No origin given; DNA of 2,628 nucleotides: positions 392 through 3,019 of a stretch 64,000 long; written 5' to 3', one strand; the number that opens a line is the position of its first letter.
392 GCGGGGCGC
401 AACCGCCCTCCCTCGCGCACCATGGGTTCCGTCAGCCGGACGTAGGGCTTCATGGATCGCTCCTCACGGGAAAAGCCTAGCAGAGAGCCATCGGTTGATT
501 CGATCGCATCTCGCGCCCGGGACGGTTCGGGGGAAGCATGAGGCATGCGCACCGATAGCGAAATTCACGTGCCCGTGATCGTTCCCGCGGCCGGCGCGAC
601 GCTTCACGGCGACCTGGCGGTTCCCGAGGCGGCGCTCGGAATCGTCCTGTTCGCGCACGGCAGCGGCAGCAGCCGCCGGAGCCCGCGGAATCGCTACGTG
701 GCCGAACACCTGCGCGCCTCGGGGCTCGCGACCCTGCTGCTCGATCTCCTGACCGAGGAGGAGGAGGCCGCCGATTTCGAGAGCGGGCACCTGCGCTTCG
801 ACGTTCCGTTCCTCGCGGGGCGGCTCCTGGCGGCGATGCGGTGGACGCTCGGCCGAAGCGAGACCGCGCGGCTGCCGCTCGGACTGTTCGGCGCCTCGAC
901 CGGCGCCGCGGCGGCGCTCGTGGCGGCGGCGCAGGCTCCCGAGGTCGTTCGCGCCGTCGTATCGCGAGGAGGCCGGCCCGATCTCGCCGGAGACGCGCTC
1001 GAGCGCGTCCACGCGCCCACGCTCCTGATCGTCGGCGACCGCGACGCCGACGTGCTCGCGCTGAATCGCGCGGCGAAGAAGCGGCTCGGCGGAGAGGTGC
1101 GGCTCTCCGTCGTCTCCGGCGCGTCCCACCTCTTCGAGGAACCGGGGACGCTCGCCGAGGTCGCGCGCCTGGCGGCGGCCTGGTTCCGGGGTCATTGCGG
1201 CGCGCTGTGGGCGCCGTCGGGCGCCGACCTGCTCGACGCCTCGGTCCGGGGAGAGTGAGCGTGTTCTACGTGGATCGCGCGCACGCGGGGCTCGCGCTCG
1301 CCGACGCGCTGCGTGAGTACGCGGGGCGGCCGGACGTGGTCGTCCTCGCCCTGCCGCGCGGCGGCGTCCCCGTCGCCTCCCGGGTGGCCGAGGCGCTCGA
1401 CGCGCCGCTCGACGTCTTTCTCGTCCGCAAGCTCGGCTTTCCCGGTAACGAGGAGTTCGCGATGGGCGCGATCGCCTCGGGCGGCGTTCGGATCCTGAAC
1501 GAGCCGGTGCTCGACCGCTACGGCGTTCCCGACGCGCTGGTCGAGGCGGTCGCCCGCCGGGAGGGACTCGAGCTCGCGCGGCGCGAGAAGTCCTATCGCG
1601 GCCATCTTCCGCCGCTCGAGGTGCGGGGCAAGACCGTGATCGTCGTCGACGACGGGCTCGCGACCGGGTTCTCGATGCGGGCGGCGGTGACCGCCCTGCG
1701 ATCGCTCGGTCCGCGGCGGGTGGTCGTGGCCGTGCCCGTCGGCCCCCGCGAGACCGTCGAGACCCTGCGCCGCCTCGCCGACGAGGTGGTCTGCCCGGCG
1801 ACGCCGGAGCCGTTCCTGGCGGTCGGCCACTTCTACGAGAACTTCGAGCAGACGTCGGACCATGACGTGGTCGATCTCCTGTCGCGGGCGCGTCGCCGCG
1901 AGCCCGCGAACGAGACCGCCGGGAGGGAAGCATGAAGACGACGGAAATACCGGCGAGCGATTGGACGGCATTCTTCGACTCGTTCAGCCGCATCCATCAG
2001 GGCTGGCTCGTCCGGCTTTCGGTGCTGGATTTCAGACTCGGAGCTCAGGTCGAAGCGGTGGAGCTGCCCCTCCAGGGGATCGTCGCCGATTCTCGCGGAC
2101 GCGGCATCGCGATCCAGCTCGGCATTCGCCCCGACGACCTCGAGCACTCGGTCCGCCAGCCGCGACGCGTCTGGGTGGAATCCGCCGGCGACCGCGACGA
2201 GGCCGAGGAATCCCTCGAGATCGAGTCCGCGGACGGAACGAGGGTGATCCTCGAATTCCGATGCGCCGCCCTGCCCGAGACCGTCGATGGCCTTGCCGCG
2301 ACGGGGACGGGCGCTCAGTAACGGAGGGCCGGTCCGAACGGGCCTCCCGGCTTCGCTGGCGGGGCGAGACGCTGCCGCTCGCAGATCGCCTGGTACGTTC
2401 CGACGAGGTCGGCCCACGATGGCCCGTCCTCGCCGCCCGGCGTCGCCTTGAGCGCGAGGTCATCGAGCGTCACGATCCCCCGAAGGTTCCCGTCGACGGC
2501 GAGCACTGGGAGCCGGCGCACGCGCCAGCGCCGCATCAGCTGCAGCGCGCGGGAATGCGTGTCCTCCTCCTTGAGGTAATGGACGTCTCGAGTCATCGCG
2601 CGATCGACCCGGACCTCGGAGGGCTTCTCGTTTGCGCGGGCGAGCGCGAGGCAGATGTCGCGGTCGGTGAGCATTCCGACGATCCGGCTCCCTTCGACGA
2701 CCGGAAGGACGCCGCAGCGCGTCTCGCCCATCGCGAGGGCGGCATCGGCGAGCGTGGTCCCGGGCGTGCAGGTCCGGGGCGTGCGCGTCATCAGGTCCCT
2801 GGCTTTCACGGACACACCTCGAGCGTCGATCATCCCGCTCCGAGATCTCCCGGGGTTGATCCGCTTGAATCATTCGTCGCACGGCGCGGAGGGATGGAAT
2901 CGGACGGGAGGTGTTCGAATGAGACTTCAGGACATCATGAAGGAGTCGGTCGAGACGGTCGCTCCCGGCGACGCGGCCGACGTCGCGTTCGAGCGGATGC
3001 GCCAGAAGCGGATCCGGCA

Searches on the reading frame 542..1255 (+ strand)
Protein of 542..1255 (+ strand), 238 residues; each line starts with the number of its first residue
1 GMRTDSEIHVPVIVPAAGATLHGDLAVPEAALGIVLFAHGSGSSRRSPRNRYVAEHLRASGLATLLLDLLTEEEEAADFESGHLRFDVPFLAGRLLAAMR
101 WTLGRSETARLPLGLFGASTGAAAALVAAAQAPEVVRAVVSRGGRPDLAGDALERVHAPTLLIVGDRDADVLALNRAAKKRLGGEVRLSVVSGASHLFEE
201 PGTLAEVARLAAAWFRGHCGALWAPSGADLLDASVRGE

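Call 44: search_protein_families(library=pfam, proteins=[window:542-1255:+], max_evalue=0.001)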
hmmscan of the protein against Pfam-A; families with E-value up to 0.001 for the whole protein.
window:542-1255:+ (238 aa): 5 families
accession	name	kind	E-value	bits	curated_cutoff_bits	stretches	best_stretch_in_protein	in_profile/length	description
PF20408.4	Abhydrolase_11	-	5.7e-07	29.9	27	1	34-200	4-169/193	Alpha/beta hydrolase domain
PF00326.27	Peptidase_S9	-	9e-06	25.8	22.6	0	156-219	143-210/213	Prolyl oligopeptidase family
PF01738.24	DLH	-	2.6e-05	24.4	21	1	29-204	9-194/217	Dienelactone hydrolase family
PF12146.15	Hydrolase_4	-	6.8e-05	22.7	27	0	106-140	71-105/239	Serine aminopeptidase, S33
PF00561.26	Abhydrolase_1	-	0.00027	21.1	25.8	0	114-156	72-115/245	alpha/beta hydrolase fold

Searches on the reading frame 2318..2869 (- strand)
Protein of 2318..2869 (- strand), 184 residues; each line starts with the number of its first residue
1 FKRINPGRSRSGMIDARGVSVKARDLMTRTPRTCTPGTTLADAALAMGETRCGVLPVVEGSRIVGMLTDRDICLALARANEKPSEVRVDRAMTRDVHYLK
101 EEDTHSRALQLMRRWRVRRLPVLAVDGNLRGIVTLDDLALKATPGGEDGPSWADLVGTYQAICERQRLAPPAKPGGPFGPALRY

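Call 44: search_protein_families(library=pfam, proteins=[window:2318-2869:-], max_evalue=0.001)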
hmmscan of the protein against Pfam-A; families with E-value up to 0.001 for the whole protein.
window:2318-2869:- (184 aa): 1 family
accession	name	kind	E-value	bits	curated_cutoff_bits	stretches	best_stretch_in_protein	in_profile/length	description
PF00571.33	CBS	-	1.4e-26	93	24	2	23-77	1-56/57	CBS domain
